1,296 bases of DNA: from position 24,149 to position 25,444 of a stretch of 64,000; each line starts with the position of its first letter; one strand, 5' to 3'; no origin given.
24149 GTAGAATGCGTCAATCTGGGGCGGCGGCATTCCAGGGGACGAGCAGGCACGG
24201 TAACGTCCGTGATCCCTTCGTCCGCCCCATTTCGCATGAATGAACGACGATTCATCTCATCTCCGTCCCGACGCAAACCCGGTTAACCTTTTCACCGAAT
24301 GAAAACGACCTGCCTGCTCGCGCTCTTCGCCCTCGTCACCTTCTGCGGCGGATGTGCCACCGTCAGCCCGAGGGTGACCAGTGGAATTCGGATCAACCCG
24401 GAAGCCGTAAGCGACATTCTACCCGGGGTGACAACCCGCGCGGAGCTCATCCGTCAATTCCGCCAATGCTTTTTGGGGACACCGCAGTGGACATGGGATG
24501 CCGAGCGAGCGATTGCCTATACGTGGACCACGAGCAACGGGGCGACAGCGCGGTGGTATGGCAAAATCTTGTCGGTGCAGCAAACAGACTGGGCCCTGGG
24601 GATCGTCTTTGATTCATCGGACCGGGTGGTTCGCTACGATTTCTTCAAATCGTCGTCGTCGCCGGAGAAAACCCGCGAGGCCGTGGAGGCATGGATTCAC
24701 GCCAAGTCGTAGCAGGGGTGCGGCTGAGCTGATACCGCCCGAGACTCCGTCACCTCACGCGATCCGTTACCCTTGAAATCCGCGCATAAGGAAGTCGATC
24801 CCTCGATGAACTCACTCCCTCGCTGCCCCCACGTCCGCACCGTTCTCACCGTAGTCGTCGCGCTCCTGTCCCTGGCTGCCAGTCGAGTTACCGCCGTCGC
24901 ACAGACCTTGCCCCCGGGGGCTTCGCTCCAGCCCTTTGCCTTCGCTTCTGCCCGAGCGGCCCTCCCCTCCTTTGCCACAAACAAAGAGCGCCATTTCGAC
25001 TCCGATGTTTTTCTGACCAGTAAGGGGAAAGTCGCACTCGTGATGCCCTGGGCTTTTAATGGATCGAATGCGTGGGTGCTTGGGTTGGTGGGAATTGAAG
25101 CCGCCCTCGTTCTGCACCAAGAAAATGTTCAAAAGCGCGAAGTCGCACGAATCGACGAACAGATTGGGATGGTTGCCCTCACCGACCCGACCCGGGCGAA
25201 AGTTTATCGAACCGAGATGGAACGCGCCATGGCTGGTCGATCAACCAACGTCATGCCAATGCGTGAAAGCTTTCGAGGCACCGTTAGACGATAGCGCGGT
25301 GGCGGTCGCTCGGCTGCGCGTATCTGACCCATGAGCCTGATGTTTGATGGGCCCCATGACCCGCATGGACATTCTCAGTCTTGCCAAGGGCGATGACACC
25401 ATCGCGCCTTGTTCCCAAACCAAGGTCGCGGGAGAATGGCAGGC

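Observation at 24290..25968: Lower-GC patch with weak or unassigned coding potential next to an orphan HNH endonuclease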

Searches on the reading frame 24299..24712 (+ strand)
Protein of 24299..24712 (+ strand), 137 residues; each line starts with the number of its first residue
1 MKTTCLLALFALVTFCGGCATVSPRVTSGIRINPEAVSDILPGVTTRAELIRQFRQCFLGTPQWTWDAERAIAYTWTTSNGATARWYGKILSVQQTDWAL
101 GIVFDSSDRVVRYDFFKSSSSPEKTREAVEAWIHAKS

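Call 7: search_protein_families(library=pfam, proteins=[window:24299-24712:+], max_evalue=0.1)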
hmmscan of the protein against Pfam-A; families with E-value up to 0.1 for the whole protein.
window:24299-24712:+ (137 aa): 0 families

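Call 13: find_encoding_contigs(protein=window:24299-24712:+, flank=10000, max_places=10)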
Protein window:24299-24712:+ (137 aa): 15 contigs read that carry it; 9 places shown.
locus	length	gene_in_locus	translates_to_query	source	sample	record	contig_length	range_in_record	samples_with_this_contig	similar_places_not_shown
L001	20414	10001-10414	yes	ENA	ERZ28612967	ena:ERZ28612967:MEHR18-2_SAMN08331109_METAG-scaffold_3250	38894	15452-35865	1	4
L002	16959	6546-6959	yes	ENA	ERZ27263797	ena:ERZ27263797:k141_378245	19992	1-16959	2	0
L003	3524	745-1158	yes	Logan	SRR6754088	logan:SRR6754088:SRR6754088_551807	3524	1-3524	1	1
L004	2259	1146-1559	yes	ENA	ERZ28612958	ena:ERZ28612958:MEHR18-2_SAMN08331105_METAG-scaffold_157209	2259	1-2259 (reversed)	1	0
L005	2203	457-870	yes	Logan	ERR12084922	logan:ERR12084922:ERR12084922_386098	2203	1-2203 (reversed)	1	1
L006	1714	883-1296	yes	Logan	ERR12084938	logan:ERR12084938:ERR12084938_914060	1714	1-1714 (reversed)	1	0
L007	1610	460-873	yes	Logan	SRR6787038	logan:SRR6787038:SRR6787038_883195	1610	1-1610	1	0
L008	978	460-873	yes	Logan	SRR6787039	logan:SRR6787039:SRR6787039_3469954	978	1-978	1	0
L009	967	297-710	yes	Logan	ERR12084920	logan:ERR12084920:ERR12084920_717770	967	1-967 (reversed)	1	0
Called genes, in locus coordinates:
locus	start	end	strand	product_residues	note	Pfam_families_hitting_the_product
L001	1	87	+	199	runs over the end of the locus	PF00440:TetR_N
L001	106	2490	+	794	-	PF01326:PPDK_N, PF27448:Rph_4th (weak), PF00391:PEP-utilizers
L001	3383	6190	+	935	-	PF03445:DUF294 (weak), PF08335:GlnD_UR_UTase, PF27444:GlnD_3rd, PF24931:ACT_ACR9_3rd (faint), PF01842:ACT (faint)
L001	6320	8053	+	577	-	PF01590:GAF, PF13185:GAF_2, PF01590:GAF, PF13185:GAF_2, PF13492:GAF_3, PF00512:HisKA, PF02518:HATPase_c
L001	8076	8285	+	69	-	-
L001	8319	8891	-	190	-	PF13740:ACT_6, PF13291:ACT_4 (weak), PF01842:ACT (weak), PF13740:ACT_6 (weak), PF22629:ACT_AHAS_ss (weak)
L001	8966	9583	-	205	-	PF01844:HNH, PF14279:HNH_5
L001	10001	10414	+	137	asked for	-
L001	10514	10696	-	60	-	-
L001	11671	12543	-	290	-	-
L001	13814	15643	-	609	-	PF00270:DEAD, PF04851:ResIII, PF00271:Helicase_C, PF25399:DeaD_dimer, PF03880:DbpA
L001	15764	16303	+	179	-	-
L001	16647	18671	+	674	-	PF01145:Band_7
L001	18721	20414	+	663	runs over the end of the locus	PF13520:AA_permease_2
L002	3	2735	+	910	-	?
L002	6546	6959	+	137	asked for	-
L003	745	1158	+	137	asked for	-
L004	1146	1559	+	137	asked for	-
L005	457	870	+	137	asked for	-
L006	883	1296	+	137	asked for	-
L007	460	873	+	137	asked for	-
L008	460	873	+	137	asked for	-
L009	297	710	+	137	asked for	-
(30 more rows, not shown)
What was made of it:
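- Gene calls are inconsistent (call 13).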

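Call 22: find_homologous_proteins(query=window:24299-24712:+)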
Query window:24299-24712:+ (137 aa): 1 proteins with E <= 0.001 among 28 candidates.
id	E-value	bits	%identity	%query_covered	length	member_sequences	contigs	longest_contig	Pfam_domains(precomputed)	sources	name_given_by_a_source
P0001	6.4e-86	303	99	100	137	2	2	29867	-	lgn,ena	-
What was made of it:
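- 24299..24712 (+): lipo137: orphan gene for a 137-aa protein with an N-terminal signal peptide and an atypical lipobox (FCGGC). Only its own species cluster among 5.8 billion proteins (call 22).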

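Call 25: find_encoding_contigs(protein=P0001, flank=10000, max_places=10)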
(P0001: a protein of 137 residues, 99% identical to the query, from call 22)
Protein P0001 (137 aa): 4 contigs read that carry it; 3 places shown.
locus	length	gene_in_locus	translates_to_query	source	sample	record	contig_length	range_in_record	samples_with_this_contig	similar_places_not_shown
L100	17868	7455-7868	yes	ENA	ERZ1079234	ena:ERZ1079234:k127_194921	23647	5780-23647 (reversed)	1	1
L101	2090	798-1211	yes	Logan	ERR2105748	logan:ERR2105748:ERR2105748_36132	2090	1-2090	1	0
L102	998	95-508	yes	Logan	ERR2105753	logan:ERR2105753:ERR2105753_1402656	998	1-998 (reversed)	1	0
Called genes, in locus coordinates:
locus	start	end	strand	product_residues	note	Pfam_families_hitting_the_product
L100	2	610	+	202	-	?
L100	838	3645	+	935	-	PF03445:DUF294 (weak), PF08335:GlnD_UR_UTase, PF27444:GlnD_3rd, PF24931:ACT_ACR9_3rd (faint), PF01842:ACT (faint)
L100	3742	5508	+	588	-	PF01590:GAF, PF13185:GAF_2, PF01590:GAF, PF13185:GAF_2, PF13492:GAF_3, PF00512:HisKA, PF02518:HATPase_c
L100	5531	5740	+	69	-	-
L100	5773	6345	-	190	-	PF13291:ACT_4 (faint), PF13740:ACT_6, PF01842:ACT (weak), PF13740:ACT_6 (weak), PF22629:ACT_AHAS_ss (weak)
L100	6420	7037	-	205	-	PF01844:HNH, PF14279:HNH_5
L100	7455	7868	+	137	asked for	-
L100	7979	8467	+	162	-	-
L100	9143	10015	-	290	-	-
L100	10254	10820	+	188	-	-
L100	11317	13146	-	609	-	PF00270:DEAD, PF04851:ResIII, PF00271:Helicase_C, PF25399:DeaD_dimer, PF03880:DbpA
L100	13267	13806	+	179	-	-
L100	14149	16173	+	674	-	PF01145:Band_7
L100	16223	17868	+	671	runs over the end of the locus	PF13520:AA_permease_2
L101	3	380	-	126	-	?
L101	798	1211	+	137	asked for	-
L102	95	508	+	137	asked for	-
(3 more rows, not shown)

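Call 40: search_protein_families(library=ncbifam, proteins=[window:24299-24712:+], max_evalue=0.1)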
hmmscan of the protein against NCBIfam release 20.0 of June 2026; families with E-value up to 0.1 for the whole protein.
window:24299-24712:+ (137 aa): 1 family
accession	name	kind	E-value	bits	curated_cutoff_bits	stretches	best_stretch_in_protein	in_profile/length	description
NF053770.1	CIS5_fam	equivalog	0.02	14.6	260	1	36-80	76-120/148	CIS5 family contractile injection system inner tube adaptor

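Call 41: search_protein_families(library=phrogs, proteins=[window:24299-24712:+], max_evalue=0.1)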
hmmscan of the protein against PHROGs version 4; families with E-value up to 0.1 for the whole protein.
window:24299-24712:+ (137 aa): 1 family
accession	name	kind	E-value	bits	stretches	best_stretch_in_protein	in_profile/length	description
phrog_3135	-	unknown function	1.1e-05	26.7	1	5-123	4-111/114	-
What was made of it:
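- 24299..24712 (+): Weak full-length match to phrog_3135, E 1.1e-5 (call 41).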

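Call 42: search_protein_families(library=padloc, proteins=[window:24299-24712:+], max_evalue=0.1)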
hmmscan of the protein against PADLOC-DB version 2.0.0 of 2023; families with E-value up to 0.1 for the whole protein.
window:24299-24712:+ (137 aa): 0 families

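Call 44: search_solved_structures(query=window:24299-24712:+, max_evalue=10)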
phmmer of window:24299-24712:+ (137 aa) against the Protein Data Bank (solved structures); distinct sequences matched with E-value up to 10: 0.

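Call 55: predict_structure(protein=window:24299-24712:+)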
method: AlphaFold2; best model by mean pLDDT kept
length: 137 residues; sequences in the alignment: 1
mean_pLDDT: 59.3   pTM: 0.55
mean pLDDT of the five models: 59.3, 56.1, 55.1, 51.5, 49.6
residues with pLDDT >= 90: 0; 70-90: 50; 50-70: 31; < 50: 56
segments of 3 or more residues with pLDDT < 50: 1-43, 58-69
pLDDT, mean of each block of 10 residues (from residue 1): 42 40 34 43 51 50 43 78 80 72 73 70 82 76
secondary structure, 60 per line:
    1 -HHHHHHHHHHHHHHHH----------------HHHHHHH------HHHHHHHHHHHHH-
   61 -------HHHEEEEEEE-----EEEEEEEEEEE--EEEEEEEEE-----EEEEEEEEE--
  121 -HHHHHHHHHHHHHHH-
elements in order: H2-17 H34-40 H47-59 E71-77 E83-93 E96-104 E110-118 H122-136

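Call 60: fold_search(model_id=the predicted structure, library=pdb)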
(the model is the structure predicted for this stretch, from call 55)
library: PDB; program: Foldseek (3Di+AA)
matches with E <= 10: 1304; with E <= 0.001: 0
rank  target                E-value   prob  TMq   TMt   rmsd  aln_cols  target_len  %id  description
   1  4ffu_A                2.8e-02  0.33  0.21  0.19  15.9       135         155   11  CRYSTAL STRUCTURE OF putative MaoC-like (monoamine oxidase-like) protein, similar to NodN from Sinorhizo Bium meliloti (released 2012-06-13)
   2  2wuq_B                2.9e-02  0.38  0.24  0.14  11.2       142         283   16  Crystal structure of BlaB protein from Streptomyces cacaoi (released 2010-10-13)
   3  4ffu_C                3.1e-02  0.30  0.21  0.20  15.9       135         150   12  CRYSTAL STRUCTURE OF putative MaoC-like (monoamine oxidase-like) protein, similar to NodN from Sinorhizo Bium meliloti (released 2012-06-13)
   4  6e8a_A                3.5e-02  0.99  0.41  0.39   4.0        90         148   17  Crystal structure of DcrB from Salmonella enterica at 1.92 Angstroms resolution (released 2018-10-31)
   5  2wuq_A                3.5e-02  0.51  0.26  0.15   8.8       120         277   15  Crystal structure of BlaB protein from Streptomyces cacaoi (released 2010-10-13)
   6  1iq6_A                5.2e-02  0.47  0.26  0.27  14.2       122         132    8  (R)-HYDRATASE FROM A. CAVIAE INVOLVED IN PHA BIOSYNTHESIS (released 2003-02-18)
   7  4ffu_K                5.2e-02  0.44  0.25  0.25  15.7       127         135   12  CRYSTAL STRUCTURE OF putative MaoC-like (monoamine oxidase-like) protein, similar to NodN from Sinorhizo Bium meliloti (released 2012-06-13)
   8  4ffu_I                5.5e-02  0.23  0.21  0.19  15.8       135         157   12  CRYSTAL STRUCTURE OF putative MaoC-like (monoamine oxidase-like) protein, similar to NodN from Sinorhizo Bium meliloti (released 2012-06-13)
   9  4m20_D                5.9e-02  0.80  0.23  0.27   9.9        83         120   11  Crystal Structure of hypothetical protein SAV0944 from Staphylococcus aureus subsp. aureus Mu50 (released 2014-02-12)
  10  4k90_B                5.9e-02  0.66  0.30  0.23   6.0        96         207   12  Extracellular metalloproteinase from Aspergillus (released 2013-10-23)
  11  5t06_C                5.9e-02  0.63  0.26  0.28  12.6       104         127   10  Crystal structure of a putative acyl-CoA thioesterase EC709/ECK0725 from Escherichia coli in complex with Hexanoyl-CoA (released 2016-09-07)
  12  2cwz_B                5.9e-02  0.54  0.26  0.26  12.0       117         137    6  Crystal structure of the Thermus thermophilus hypothetical protein TTHA0967, a thioesterase superfamily member (released 2005-12-27)
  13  1s5u_C                6.2e-02  0.63  0.26  0.28  10.8       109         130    8  Crystal Structure of Hypothetical Protein EC709 from Escherichia coli (released 2004-05-11)
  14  1s5u_G                6.2e-02  0.54  0.26  0.27  12.6       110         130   10  Crystal Structure of Hypothetical Protein EC709 from Escherichia coli (released 2004-05-11)
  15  4ffu_J                6.2e-02  0.23  0.21  0.21  15.8       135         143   12  CRYSTAL STRUCTURE OF putative MaoC-like (monoamine oxidase-like) protein, similar to NodN from Sinorhizo Bium meliloti (released 2012-06-13)
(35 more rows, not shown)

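Call 64: list_cluster_members(proteins=[window:24299-24712:+, window:24806-25294:+, window:25969-26841:-, window:25436-25789:+, window:25347-25571:+, window:25657-25917:-, window:23264-23881:-])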
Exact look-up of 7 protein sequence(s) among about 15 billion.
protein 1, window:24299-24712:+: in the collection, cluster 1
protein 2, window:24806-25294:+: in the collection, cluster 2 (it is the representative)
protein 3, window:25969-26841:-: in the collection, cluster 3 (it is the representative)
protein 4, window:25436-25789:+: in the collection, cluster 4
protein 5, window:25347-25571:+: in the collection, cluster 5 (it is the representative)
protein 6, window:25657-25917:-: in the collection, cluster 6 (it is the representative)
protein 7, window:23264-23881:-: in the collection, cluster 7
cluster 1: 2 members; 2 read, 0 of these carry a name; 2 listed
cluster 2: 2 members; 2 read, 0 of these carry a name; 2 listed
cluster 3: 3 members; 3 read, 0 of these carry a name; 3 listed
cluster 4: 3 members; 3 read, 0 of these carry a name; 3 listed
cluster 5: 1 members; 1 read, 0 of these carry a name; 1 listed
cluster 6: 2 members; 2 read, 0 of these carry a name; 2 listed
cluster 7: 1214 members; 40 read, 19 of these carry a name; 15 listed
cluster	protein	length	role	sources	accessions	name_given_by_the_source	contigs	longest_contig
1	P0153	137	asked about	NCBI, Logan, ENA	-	-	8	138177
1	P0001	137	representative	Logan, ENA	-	-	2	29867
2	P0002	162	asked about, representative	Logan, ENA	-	-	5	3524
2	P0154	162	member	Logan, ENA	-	-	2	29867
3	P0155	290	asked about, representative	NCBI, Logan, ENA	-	-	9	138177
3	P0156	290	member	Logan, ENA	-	-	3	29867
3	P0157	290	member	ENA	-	-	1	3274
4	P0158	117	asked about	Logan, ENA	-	-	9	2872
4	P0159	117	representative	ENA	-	-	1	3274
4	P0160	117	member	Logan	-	-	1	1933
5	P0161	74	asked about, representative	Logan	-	-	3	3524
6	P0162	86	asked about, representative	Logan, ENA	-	-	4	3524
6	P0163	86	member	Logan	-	-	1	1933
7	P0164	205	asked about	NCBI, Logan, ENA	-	-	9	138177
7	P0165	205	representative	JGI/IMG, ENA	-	5-methylcytosine-specific restriction endonuclease McrA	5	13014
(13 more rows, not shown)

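Call 65: find_encoding_contigs(protein=P0159, flank=5000)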
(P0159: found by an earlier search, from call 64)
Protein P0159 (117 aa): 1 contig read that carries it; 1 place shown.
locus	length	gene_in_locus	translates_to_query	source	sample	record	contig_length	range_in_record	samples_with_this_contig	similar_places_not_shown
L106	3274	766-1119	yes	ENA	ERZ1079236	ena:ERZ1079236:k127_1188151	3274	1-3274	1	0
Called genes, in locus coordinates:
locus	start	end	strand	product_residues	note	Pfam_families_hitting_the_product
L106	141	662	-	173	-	-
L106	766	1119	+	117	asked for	-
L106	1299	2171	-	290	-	-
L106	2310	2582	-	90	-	-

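Call 66: find_encoding_contigs(protein=P0160, flank=5000)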
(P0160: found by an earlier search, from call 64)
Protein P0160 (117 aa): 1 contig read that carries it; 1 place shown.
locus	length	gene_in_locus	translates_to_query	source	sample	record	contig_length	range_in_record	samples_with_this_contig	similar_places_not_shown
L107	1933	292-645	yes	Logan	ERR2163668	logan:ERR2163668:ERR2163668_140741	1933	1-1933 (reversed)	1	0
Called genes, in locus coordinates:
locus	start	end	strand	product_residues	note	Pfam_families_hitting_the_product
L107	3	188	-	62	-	?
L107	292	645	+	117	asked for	-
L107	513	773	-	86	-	-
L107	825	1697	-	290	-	-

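Call 69: find_related_loci(query=window:24299-24712:+, collection=viral_contigs, flank=5000)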
Query window:24299-24712:+ (137 aa) in viral_contigs; peptide patterns used: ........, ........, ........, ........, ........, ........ (x = any residue, [..] = any of these).
5 stretches matched a pattern, but none encodes a relative of the query by tblastn (E <= 1e-3).

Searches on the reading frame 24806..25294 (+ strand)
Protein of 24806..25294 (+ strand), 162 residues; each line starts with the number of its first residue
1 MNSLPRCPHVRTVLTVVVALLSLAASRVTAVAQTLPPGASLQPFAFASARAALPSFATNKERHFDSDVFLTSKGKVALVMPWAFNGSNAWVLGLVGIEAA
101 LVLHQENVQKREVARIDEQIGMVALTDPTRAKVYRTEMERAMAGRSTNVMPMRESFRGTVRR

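Call 7: search_protein_families(library=pfam, proteins=[window:24806-25294:+], max_evalue=0.1)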
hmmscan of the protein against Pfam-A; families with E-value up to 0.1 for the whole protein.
window:24806-25294:+ (162 aa): 0 families

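Call 23: find_homologous_proteins(query=window:24806-25294:+)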
Query window:24806-25294:+ (162 aa): 1 proteins with E <= 0.001 among 516 candidates.
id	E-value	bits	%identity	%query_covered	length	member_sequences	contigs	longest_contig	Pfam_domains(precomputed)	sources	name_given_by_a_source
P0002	1.3e-98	345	100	100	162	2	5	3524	-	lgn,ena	-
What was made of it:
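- No homologues outside the species (calls 22, 23).
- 24806..25294 (+): orf162: orphan gene for a 162-aa protein with a signal peptide (cleavage motif AVA-Q, my reading), a second hydrophobic helix and a helical C-terminus. Only its own cluster (call 23).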

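Call 40: search_protein_families(library=ncbifam, proteins=[window:24806-25294:+], max_evalue=0.1)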
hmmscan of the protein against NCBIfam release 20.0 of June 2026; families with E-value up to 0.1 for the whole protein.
window:24806-25294:+ (162 aa): 0 families

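Call 41: search_protein_families(library=phrogs, proteins=[window:24806-25294:+], max_evalue=0.1)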
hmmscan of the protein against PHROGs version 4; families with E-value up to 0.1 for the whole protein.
window:24806-25294:+ (162 aa): 0 families

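Call 42: search_protein_families(library=padloc, proteins=[window:24806-25294:+], max_evalue=0.1)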
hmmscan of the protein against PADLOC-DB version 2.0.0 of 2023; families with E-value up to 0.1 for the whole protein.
window:24806-25294:+ (162 aa): 0 families

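Call 63: predict_structure(protein=window:24806-25294:+)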
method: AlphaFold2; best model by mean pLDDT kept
length: 162 residues; sequences in the alignment: 1
mean_pLDDT: 46.2   pTM: 0.27
mean pLDDT of the five models: 46.2, 43.8, 43.2, 42.4, 33.1
residues with pLDDT >= 90: 0; 70-90: 30; 50-70: 18; < 50: 114
segments of 3 or more residues with pLDDT < 50: 1-7, 9-98, 146-162
pLDDT, mean of each block of 10 residues (from residue 1): 41 46 41 33 28 26 32 35 35 44 60 73 76 77 52 39 42
secondary structure, 60 per line:
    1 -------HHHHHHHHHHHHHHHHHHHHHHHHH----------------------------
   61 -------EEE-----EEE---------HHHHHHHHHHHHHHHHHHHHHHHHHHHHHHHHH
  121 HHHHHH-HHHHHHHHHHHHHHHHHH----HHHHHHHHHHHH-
elements in order: H8-32 E68-70 E76-78 H88-126 H128-145 H150-161
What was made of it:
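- AlphaFold confidence is low (calls 55, 63).
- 24806..25294 (+): AlphaFold pLDDT 46 (call 63).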

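Call 70: find_related_loci(query=window:24806-25294:+, collection=viral_contigs, flank=5000)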
Query window:24806-25294:+ (162 aa) in viral_contigs; peptide patterns used: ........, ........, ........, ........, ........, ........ (x = any residue, [..] = any of these).
22 stretches matched a pattern, but none encodes a relative of the query by tblastn (E <= 1e-3).

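Call 76: search_solved_structures(query=window:24806-25294:+, max_evalue=1)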
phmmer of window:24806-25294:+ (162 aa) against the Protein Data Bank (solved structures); distinct sequences matched with E-value up to 1: 0.
